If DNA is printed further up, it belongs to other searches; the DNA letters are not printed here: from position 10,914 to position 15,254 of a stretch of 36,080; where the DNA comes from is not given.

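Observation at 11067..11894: carB fused in frame to a DapF-fold domain in which both catalytic cysteines are replaced (pseudo-epimerase)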

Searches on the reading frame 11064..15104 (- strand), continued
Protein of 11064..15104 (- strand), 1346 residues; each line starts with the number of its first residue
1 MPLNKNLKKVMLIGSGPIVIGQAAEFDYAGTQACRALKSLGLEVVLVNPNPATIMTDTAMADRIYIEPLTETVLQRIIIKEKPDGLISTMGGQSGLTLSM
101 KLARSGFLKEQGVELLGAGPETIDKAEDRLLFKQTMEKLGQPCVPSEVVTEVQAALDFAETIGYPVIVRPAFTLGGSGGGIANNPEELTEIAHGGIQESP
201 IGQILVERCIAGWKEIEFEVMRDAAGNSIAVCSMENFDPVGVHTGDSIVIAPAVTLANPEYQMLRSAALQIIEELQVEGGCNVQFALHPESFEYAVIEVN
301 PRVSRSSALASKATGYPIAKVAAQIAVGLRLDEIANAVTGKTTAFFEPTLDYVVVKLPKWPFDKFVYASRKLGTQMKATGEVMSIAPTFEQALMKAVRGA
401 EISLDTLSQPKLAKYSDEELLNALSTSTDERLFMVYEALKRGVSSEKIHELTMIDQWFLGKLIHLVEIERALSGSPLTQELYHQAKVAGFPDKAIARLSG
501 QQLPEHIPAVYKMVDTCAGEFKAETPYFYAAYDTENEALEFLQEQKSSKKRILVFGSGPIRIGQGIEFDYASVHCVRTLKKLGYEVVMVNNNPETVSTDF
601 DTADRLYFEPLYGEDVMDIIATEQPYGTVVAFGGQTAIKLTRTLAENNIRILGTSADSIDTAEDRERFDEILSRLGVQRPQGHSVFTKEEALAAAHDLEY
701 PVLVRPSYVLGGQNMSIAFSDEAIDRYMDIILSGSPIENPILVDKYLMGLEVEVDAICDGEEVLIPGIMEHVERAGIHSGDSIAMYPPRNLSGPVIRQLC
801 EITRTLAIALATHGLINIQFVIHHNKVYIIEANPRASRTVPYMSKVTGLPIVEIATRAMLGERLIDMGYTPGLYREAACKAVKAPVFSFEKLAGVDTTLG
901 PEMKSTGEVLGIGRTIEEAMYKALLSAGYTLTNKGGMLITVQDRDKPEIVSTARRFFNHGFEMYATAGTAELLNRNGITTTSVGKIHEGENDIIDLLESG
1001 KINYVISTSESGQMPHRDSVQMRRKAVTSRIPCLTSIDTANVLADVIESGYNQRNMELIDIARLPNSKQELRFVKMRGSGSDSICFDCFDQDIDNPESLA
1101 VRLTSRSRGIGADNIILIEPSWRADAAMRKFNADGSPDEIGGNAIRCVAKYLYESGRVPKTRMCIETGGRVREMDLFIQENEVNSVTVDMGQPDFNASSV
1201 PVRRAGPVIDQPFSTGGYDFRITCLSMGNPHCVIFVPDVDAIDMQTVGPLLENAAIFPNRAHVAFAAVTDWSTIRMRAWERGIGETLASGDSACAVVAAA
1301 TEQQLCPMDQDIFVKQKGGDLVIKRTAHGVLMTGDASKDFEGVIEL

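Call 46: find_encoding_contigs(protein=P0308, flank=10000, max_places=1)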
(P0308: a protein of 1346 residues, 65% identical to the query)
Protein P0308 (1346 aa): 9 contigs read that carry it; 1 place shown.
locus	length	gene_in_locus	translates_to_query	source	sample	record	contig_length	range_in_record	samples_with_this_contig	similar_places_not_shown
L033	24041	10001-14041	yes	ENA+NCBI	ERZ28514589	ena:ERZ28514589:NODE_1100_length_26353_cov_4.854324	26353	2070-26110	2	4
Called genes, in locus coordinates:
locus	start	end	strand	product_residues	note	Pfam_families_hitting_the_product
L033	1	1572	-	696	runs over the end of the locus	PF12437:GSIII_N, PF00120:Gln-synt_C, PF18318:Gln-synt_C-ter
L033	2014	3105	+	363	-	PF00310:GATase_2, PF13522:GATase_6 (weak)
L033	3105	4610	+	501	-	PF13237:Fer4_10 (weak), PF14697:Fer4_21 (weak), PF12838:Fer4_7, PF13187:Fer4_9, PF00037:Fer4 (weak), PF01645:Glu_synthase, PF00478:IMPDH (weak), PF01070:FMN_dh (weak), +2 more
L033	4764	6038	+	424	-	PF00709:Adenylsucc_synt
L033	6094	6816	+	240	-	PF01493:GXGXG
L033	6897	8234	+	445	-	PF03951:Gln-synt_N, PF00120:Gln-synt_C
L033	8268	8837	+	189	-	PF00072:Response_reg (weak), PF03861:ANTAR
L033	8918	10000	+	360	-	PF00988:CPSase_sm_chain, PF00117:GATase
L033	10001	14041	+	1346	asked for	PF25596:CPSase_L_D1, PF02786:CPSase_L_D2, PF02787:CPSase_L_D3, PF25596:CPSase_L_D1, PF02655:ATP-grasp_3, PF02786:CPSase_L_D2, PF15632:ATPgrasp_Ter, PF02142:MGS, +4 more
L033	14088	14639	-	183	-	PF13302:Acetyltransf_3, PF00583:Acetyltransf_1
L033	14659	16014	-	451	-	PF03023:MurJ, PF01554:MatE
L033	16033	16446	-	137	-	PF10604:Polyketide_cyc2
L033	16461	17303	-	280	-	PF03446:NAD_binding_2 (weak), PF02153:PDH_N, PF20463:PDH_C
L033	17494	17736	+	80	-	PF04023:FeoA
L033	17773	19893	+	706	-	PF01926:MMR_HSR1, PF02421:FeoB_N, PF03193:RsgA_GTPase (faint), PF17910:FeoB_Cyto (weak), PF07670:Gate, PF07664:FeoB_C, PF07670:Gate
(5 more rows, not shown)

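Call 71: search_protein_families(library=ncbifam, proteins=[L006:5459-6631:+], max_evalue=1e-10)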
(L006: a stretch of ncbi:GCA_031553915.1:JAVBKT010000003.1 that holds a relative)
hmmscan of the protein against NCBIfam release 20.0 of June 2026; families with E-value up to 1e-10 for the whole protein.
L006:5459-6631:+ (390 aa): 53 families (the best 25 are shown)
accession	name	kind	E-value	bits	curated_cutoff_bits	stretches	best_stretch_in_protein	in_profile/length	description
NF052282.1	PLP_TF_PdxR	equivalog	4.8e-67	226.9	320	1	27-385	93-447/448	MocR-like pyridoxine biosynthesis transcription factor PdxR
NF052290.2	MocR_like_YczR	exception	7e-50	170.1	487.4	1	83-386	155-455/458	MocR-like transcription factor YczR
NF052281.1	rhizopine_MocR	equivalog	6.6e-48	163.5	650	1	12-387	107-477/479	rhizopine catabolism transcriptional regulator MocR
NF041364.1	GntC_guanitoxin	equivalog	8.6e-42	143.3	415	1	31-388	3-356/356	guanitoxin biosynthesis PLP-dependent (S)-gamma-hydroxy-L-arginine cyclodehydratase GntC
TIGR04461.1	endura_MppQ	equivalog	4.8e-40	137.8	540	1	23-388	9-379/392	enduracididine biosynthesis enzyme MppQ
NF052286.1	ecto_TF_EhuR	exception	1.5e-37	129.3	480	1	79-389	146-449/458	MocR-like ectoine utilization transcription factor EhuR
NF006756.0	PRK09276.1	subfamily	3.4e-29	101.9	507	1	26-387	31-384/387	LL-diaminopimelate aminotransferase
NF006229.0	PRK08361.1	equivalog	8.4e-29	100.7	624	1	5-385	11-384/391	aspartate aminotransferase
TIGR03540.1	DapC_direct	equivalog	1.3e-28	100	593.25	1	26-387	29-382/383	LL-diaminopimelate aminotransferase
NF006967.0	PRK09440.1-5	equivalog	2.5e-27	95.7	402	1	173-387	194-413/424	valine--pyruvate transaminase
NF012025.0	PRK15481.1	equivalog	7.3e-26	90.8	573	1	111-380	162-421/432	MocR-like B6 salvage transcription factor PtsJ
NF052285.1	GABA_TF_GabR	exception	3.9e-25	88.6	600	1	27-385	93-452/456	MocR-like transcriptional regulator GabR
NF005817.0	PRK07683.1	equivalog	5e-25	88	575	1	6-387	7-379/387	aminotransferase A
NF005588.0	PRK07309.1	equivalog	2.7e-23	82.5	576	1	6-387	9-384/391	pyridoxal phosphate-dependent aminotransferase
NF005744.0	PRK07568.1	subfamily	1.3e-21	76.9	389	1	54-383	52-384/398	pyridoxal phosphate-dependent aminotransferase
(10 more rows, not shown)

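Call 72: list_cluster_members(proteins=[P0314, P0287, P0330, P0010])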
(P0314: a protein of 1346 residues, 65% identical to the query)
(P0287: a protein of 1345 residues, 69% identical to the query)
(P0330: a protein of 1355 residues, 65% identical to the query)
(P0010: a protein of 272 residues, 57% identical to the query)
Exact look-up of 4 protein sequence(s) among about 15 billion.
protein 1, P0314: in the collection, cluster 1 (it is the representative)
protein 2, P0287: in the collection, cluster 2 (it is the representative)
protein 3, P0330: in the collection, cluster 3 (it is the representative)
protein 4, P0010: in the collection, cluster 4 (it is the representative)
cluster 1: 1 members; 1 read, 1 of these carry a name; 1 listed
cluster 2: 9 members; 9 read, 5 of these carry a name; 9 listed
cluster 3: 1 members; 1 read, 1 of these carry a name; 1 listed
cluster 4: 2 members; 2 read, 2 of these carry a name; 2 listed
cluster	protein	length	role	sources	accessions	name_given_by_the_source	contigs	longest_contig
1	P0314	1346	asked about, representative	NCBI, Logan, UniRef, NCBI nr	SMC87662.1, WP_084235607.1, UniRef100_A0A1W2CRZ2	carbamoyl-phosphate synthase large subunit [Papillibacter cinnamivorans] | Multifunctional fusion protein n=1 Tax=Papillibacter cinnamivorans DSM 12816 ...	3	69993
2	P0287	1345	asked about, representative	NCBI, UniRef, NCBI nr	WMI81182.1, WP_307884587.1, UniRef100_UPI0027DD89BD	carbamoyl-phosphate synthase large subunit [Anaerotignum sp. MB30-C6] | carbamoyl-phosphate synthase large subunit n=1 Tax=Anaerotignum sp. MB30-C6 TaxID=3070814 ...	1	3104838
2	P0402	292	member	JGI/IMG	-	carbamoyl-phosphate synthase large subunit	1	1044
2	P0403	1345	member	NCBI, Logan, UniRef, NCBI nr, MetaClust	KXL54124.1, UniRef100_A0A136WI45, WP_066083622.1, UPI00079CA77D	carbamoyl-phosphate synthase large chain [Anaerotignum neopropionicum] | Multifunctional fusion protein n=1 Tax=Anaerotignum neopropionicum TaxID=36847 ... | carbamoyl-phosphate synthase large subunit [Anaerotignum neopropionicum]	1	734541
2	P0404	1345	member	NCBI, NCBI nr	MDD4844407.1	MAG: carbamoyl-phosphate synthase large subunit [Anaerotignum sp.] | carbamoyl-phosphate synthase large subunit [Anaerotignum sp.]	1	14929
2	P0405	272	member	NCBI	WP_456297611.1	diaminopimelate epimerase [Anaerotignum neopropionicum]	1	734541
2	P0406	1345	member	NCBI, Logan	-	-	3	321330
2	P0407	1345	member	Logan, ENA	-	-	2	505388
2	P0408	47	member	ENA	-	-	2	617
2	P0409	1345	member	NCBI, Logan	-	-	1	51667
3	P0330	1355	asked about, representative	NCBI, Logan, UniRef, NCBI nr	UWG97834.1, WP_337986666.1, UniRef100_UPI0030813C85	carbamoyl-phosphate synthase large subunit [Dehalobacter sp. DCM] | carbamoyl-phosphate synthase large subunit n=1 Tax=Dehalobacter sp. DCM TaxID=2907827 ...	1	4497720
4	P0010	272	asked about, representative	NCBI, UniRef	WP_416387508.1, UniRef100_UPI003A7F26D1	diaminopimelate epimerase [Chakrabartyella piscis] | diaminopimelate epimerase n=1 Tax=Chakrabartyella piscis TaxID=2918914 RepID=UPI003A7F26D1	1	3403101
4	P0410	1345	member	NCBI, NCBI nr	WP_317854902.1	carbamoyl-phosphate synthase large subunit [Chakrabartyella piscis]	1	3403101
